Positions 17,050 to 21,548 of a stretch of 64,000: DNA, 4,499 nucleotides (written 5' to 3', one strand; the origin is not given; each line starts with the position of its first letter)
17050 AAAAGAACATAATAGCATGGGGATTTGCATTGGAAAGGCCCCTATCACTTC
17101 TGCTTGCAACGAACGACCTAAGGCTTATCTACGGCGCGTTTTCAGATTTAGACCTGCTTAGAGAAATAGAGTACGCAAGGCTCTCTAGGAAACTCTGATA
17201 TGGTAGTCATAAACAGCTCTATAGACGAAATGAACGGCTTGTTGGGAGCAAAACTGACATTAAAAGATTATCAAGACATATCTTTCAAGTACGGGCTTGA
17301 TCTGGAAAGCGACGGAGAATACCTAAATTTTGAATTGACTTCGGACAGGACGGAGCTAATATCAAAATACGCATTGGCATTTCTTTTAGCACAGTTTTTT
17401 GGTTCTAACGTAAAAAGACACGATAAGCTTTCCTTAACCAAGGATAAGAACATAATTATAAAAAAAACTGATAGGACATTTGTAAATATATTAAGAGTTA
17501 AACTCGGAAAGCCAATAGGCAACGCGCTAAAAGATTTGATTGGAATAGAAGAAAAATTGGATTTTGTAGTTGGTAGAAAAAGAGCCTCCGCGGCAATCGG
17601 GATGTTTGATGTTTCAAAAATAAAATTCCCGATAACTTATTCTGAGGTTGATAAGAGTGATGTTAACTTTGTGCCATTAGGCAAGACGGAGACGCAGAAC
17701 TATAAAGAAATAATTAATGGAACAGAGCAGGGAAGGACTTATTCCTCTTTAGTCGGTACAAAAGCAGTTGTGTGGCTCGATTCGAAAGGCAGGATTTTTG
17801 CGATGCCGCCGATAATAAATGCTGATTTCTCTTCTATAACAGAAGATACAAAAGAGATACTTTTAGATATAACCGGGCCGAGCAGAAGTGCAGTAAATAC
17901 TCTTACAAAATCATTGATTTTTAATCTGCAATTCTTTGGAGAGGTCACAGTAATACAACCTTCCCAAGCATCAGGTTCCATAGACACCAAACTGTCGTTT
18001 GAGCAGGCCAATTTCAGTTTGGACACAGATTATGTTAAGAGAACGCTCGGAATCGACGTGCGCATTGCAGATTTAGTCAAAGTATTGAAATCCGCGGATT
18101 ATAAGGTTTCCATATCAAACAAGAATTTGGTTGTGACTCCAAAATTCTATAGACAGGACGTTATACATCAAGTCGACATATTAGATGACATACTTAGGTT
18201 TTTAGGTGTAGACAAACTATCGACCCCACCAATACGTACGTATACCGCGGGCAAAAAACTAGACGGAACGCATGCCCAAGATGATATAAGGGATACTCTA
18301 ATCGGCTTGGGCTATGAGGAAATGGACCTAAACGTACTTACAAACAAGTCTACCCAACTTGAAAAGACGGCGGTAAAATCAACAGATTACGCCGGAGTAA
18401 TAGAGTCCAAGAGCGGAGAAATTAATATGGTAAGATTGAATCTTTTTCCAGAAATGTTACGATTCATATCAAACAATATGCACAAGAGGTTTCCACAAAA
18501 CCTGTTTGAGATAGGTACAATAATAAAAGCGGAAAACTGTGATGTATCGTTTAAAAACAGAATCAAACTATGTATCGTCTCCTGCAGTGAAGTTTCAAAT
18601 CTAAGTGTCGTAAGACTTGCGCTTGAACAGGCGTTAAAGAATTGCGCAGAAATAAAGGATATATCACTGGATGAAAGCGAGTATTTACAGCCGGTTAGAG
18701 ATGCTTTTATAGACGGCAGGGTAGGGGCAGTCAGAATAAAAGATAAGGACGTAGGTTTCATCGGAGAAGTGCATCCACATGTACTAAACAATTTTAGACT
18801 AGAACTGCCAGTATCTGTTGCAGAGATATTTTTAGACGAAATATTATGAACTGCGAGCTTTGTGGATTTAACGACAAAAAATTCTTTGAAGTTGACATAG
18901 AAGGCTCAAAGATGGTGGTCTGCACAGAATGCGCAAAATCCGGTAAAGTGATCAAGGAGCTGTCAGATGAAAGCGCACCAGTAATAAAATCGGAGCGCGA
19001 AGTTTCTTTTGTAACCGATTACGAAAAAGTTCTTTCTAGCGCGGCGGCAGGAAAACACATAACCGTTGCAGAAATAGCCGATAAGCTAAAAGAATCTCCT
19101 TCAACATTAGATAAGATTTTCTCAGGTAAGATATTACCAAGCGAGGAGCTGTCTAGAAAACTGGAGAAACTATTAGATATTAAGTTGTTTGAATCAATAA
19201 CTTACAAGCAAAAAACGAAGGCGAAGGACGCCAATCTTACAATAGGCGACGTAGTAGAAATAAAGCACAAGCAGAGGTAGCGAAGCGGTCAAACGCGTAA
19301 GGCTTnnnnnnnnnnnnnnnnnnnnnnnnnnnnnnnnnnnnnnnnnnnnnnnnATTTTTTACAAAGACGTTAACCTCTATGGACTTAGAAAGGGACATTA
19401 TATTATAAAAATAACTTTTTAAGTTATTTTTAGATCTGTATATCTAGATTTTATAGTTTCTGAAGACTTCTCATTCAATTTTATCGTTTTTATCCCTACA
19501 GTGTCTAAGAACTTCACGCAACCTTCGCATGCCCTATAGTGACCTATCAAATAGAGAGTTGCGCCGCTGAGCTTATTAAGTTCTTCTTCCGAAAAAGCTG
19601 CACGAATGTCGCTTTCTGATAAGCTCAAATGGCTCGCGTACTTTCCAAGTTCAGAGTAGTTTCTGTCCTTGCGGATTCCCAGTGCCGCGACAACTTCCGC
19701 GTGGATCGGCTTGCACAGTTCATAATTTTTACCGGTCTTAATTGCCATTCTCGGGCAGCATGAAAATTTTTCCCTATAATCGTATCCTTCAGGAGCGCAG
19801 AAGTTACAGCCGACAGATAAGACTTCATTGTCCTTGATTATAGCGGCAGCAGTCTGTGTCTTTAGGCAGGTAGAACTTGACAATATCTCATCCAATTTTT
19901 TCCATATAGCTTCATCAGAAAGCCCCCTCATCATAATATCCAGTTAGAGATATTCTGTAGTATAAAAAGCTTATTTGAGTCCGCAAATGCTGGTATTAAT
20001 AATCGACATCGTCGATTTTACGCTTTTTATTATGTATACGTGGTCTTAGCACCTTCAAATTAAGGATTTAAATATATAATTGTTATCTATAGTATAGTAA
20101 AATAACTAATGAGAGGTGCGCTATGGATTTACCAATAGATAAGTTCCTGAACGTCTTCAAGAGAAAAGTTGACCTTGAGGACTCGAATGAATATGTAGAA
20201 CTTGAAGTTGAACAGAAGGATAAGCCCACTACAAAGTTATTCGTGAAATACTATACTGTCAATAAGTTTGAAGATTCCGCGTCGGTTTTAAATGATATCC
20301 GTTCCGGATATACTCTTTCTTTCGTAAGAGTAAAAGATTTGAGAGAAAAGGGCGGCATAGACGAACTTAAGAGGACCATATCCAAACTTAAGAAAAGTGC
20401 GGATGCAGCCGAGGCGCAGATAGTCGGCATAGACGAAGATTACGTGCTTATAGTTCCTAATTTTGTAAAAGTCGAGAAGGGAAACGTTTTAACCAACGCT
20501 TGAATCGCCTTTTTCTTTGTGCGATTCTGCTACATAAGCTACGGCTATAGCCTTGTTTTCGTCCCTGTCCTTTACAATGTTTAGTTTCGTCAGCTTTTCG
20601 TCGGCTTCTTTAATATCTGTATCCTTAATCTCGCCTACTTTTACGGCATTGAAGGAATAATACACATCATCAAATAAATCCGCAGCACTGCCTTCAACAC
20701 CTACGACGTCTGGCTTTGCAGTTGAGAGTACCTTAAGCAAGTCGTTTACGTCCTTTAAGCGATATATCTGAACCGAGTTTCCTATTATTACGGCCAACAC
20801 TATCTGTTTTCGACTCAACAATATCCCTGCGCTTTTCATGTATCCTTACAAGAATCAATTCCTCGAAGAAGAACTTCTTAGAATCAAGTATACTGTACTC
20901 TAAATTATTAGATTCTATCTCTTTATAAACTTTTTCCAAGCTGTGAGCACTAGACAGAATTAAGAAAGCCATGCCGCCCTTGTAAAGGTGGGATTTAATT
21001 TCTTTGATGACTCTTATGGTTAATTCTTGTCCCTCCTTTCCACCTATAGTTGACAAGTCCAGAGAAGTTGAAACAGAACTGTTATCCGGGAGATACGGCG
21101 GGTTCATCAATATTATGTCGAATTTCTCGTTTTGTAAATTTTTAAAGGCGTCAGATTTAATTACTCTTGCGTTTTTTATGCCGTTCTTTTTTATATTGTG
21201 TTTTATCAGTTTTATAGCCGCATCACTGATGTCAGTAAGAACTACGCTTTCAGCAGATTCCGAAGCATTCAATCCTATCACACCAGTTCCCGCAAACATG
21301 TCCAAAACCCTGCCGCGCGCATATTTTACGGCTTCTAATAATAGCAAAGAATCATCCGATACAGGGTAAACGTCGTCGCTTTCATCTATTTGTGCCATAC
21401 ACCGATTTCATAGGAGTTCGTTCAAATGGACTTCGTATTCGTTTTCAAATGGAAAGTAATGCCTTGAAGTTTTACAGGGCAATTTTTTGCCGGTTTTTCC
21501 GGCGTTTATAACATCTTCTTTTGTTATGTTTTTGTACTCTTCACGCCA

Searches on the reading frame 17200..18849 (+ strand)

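Call 11: search_protein_families(library=pfam, proteins=[window:17200-18849:+], max_evalue=0.00001)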
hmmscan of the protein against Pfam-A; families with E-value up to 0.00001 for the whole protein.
window:17200-18849:+ (549 aa): 3 families
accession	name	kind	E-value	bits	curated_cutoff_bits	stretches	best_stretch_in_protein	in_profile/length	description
PF17759.6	tRNA_synthFbeta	-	1.5e-25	90.4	22.4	1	342-544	4-213/214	Phenylalanyl tRNA synthetase beta chain CLM domain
PF03484.21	B5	-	1.2e-14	54.7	28.6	1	273-336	2-66/67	tRNA synthetase B5 domain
PF03483.22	B3_4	-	3e-08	33.9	29.3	1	132-236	52-136/174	B3/4 domain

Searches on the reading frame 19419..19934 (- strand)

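Call 76: search_protein_families(library=pfam, proteins=[window:19419-19934:-], max_evalue=0.01)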
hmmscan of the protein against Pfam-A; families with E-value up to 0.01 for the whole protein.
window:19419-19934:- (171 aa): 2 families
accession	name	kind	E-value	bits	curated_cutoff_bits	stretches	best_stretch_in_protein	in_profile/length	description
PF00383.29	dCMP_cyt_deam_1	-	6.4e-07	29.7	25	1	13-152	10-99/102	Cytidine and deoxycytidylate deaminase zinc-binding region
PF14437.12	MafB19-deam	-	0.0033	17.8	27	1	7-170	3-118/142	MafB19-like deaminase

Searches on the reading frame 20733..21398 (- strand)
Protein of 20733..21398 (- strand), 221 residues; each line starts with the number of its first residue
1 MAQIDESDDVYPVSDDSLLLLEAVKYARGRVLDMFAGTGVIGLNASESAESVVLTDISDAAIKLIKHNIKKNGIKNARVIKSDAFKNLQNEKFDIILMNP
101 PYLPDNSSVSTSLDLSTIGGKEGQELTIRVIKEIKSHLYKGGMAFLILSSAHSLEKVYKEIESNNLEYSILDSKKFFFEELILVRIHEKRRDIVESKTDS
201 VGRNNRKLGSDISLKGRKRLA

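Call 76: search_protein_families(library=pfam, proteins=[window:20733-21398:-], max_evalue=0.01)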
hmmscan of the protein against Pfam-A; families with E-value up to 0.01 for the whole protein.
window:20733-21398:- (221 aa): 24 families
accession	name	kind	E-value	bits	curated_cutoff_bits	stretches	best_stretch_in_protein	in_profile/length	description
PF05175.20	MTS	-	4.2e-20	72.5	23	1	17-106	20-112/170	Methyltransferase small domain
PF03602.21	Cons_hypoth95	-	1.1e-14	55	24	1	27-106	41-127/182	Conserved hypothetical protein 95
PF13847.12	Methyltransf_31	-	2.5e-14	53.6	27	1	30-173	6-134/145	Methyltransferase domain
PF06325.19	PrmA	-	3.3e-09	37.1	22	1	17-99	151-233/296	Ribosomal protein L11 methyltransferase (PrmA)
PF13649.12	Methyltransf_25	-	2.6e-08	34.9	27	1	31-99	1-71/97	Methyltransferase domain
PF02475.24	TRM5-TYW2_MTfase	-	4.7e-08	33.6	28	1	29-102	38-114/164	TRM5/TYW2 methyltransferase domain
PF10294.15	Methyltransf_16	-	4.6e-07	30.2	21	1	22-97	41-125/174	Lysine methyltransferase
PF02086.21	MethyltransfD12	-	1.2e-06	28.8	22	1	29-78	22-74/253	D12 class N6 adenine-specific DNA methyltransferase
PF02005.22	TRM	-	1.5e-06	28.2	27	1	30-100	52-128/376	N2,N2-dimethylguanosine tRNA methyltransferase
PF01170.24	UPF0020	-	4.6e-06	26.9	22.3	1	52-164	79-182/197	RMKL-like, methyltransferase domain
PF07669.17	Eco57I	-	3.6e-05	24.4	25.3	1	60-149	34-135/171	Eco57I restriction-modification methylase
PF08241.18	Methyltransf_11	-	0.00011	23.2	21.2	1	33-99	2-67/95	Methyltransferase domain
PF08242.18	Methyltransf_12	-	0.00014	23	30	1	33-99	2-72/98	Methyltransferase domain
PF05958.17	tRNA_U5-meth_tr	-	0.00019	21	23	1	21-82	195-256/357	tRNA (Uracil-5-)-methyltransferase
PF09445.16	Methyltransf_15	-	0.0003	20.8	22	1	30-102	3-81/165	RNA cap guanine-N2 methyltransferase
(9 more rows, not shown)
